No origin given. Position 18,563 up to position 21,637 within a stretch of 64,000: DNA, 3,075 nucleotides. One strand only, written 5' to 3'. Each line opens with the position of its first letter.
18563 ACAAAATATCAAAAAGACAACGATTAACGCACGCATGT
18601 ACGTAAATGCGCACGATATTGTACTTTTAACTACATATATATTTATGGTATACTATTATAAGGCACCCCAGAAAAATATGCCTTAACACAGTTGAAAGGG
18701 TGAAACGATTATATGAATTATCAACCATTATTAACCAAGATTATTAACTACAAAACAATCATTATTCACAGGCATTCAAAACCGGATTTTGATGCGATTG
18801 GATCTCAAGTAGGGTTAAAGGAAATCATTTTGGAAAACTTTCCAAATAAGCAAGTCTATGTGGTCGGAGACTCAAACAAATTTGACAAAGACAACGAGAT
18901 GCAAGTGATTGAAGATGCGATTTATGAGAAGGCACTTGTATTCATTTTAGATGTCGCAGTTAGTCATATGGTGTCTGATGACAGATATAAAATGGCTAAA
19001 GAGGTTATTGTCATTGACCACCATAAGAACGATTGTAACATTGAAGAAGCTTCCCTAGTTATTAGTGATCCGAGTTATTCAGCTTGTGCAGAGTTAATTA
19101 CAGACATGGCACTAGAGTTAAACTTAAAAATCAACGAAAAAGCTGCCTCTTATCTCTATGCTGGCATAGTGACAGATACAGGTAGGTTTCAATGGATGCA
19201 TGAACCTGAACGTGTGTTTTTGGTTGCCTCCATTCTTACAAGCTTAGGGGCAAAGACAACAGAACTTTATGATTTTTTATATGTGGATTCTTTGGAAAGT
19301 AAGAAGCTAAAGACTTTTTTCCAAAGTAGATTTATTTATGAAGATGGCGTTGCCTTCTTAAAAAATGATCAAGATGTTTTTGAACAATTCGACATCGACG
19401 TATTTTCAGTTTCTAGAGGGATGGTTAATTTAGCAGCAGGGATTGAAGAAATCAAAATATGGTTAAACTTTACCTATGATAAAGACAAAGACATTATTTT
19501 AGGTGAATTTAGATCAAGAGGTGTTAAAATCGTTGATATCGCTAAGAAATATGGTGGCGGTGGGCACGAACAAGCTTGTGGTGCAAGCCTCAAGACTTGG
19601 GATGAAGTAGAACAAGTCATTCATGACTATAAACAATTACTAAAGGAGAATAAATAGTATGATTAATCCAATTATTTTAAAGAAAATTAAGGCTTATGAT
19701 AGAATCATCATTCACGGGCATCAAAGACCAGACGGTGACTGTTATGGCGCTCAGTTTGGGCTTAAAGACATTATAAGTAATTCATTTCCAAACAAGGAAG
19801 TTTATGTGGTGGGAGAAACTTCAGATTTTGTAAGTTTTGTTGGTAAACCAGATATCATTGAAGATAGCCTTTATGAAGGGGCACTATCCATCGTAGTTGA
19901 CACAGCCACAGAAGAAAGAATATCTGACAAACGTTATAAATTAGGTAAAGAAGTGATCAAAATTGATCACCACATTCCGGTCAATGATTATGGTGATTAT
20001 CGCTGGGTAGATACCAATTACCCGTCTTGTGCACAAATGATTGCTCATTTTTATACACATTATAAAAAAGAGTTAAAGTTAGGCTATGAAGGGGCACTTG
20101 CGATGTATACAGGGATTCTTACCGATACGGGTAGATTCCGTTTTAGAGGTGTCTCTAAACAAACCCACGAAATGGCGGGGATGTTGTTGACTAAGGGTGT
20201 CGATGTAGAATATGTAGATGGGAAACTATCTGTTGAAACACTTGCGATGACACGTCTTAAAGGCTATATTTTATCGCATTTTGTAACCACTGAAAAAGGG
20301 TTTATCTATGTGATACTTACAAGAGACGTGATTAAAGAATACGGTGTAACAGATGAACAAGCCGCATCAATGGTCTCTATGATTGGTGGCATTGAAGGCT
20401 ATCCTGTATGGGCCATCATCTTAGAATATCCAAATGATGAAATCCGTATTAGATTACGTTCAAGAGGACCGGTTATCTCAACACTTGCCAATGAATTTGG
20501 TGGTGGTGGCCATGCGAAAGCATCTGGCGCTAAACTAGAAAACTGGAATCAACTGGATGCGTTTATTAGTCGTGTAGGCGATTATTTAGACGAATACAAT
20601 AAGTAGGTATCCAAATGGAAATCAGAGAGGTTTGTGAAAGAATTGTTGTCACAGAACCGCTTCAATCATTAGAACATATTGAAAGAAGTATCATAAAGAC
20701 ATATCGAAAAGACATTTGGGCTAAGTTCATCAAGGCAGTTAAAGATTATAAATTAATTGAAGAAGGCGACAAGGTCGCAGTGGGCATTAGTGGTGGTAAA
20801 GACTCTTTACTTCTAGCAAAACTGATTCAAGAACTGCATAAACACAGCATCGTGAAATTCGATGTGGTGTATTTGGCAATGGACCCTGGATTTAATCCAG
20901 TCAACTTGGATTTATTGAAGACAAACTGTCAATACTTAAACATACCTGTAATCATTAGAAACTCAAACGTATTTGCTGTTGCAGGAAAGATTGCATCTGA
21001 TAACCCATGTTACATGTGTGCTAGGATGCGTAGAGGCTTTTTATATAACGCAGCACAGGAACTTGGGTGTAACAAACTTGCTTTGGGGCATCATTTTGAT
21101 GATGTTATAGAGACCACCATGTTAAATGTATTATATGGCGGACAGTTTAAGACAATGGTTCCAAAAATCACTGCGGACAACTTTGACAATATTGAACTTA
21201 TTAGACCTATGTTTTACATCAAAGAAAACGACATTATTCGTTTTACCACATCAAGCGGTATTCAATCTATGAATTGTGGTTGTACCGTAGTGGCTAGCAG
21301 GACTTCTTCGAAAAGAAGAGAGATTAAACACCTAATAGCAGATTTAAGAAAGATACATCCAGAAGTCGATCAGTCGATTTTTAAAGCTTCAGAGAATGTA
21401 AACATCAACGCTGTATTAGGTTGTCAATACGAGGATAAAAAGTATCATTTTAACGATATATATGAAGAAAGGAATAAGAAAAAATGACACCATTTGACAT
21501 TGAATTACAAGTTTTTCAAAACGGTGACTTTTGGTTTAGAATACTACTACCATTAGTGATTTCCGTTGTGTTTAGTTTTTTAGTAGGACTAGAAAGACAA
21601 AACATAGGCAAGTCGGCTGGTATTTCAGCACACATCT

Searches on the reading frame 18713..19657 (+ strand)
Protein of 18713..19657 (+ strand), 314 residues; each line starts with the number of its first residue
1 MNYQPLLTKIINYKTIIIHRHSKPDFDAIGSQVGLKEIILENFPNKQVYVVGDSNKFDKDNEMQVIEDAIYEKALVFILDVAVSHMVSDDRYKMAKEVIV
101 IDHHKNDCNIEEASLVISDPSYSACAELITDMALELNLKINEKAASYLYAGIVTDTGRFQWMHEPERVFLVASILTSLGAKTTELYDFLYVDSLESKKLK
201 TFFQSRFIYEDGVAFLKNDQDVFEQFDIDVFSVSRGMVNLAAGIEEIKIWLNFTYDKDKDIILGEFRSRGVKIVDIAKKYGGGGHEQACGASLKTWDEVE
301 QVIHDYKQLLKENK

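Call 75: search_protein_families(library=ncbifam, proteins=[window:18713-19657:+], max_evalue=0.00001)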
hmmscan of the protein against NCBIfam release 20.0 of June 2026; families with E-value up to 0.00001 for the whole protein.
window:18713-19657:+ (314 aa): 3 families
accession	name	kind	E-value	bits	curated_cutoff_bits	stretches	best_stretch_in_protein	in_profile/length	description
NF053633.1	OlncasPapPhNrnA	equivalog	1.5e-68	231.1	350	1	4-310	7-315/317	bifunctional oligoribonuclease/PAP phosphatase NrnA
NF011110.0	PRK14538.1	equivalog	3.7e-21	75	707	1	2-311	356-679/838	putative bifunctional signaling protein/50S ribosomal protein L9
NF003877.0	PRK05427.1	equivalog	1.2e-06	28.2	283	1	16-160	4-153/308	manganese-dependent inorganic pyrophosphatase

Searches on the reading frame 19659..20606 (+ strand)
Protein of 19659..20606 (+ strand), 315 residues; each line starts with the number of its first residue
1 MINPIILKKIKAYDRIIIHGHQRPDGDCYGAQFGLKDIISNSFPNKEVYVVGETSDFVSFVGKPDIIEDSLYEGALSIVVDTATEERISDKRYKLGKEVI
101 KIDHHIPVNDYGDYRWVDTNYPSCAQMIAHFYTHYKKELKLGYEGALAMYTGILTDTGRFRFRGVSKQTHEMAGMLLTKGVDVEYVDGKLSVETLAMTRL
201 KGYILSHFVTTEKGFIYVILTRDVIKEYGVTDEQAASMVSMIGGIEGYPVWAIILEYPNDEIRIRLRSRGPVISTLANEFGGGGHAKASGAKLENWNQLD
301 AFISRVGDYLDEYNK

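Call 75: search_protein_families(library=ncbifam, proteins=[window:19659-20606:+], max_evalue=0.00001)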
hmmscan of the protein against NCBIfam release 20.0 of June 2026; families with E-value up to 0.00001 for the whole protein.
window:19659-20606:+ (315 aa): 3 families
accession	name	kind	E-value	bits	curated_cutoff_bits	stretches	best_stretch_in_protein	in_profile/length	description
NF053633.1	OlncasPapPhNrnA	equivalog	1.4e-74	250.9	350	1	6-304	9-309/317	bifunctional oligoribonuclease/PAP phosphatase NrnA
NF011110.0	PRK14538.1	equivalog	1.5e-13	49.8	707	1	75-297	447-666/838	putative bifunctional signaling protein/50S ribosomal protein L9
NF041569.1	A-tRNAntase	equivalog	4.4e-06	25.2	1440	1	96-296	90-288/880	A-adding tRNA nucleotidyltransferase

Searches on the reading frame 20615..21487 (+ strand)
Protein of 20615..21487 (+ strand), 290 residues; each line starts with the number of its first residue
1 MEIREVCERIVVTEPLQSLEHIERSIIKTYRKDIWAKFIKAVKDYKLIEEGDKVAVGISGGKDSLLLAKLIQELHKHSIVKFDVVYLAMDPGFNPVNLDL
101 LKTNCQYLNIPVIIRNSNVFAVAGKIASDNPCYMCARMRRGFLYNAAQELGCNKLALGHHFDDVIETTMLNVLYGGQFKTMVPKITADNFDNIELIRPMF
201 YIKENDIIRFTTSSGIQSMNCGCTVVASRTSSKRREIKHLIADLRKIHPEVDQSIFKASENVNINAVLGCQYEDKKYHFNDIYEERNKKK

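Call 75: search_protein_families(library=ncbifam, proteins=[window:20615-21487:+], max_evalue=0.00001)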
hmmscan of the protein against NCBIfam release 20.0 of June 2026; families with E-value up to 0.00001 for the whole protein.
window:20615-21487:+ (290 aa): 5 families
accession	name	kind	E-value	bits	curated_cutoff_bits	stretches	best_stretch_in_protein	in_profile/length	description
NF007972.0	PRK10696.1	equivalog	6.1e-62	209.6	272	1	26-271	16-260/295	tRNA 2-thiocytidine(32) synthetase TtcA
TIGR02432.1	lysidine_TilS_N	equivalog_domain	3.8e-20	72.6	93.6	1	53-218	1-167/189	tRNA lysidine(34) synthetase TilS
NF049949.1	tRNAsynTtuAPyrococ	equivalog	8.6e-15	54.7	450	1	37-252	33-246/292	tRNA-5-methyluridine(54) 2-sulfurtransferase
NF047749.1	tRNAThiolNcsA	equivalog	1.6e-14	53.8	500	1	20-274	24-288/322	tRNA 2-thiolation protein NcsA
TIGR00268.2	TIGR00268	equivalog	5.9e-07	29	150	1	47-165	9-125/259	ATP-dependent sacrificial sulfur transferase LarE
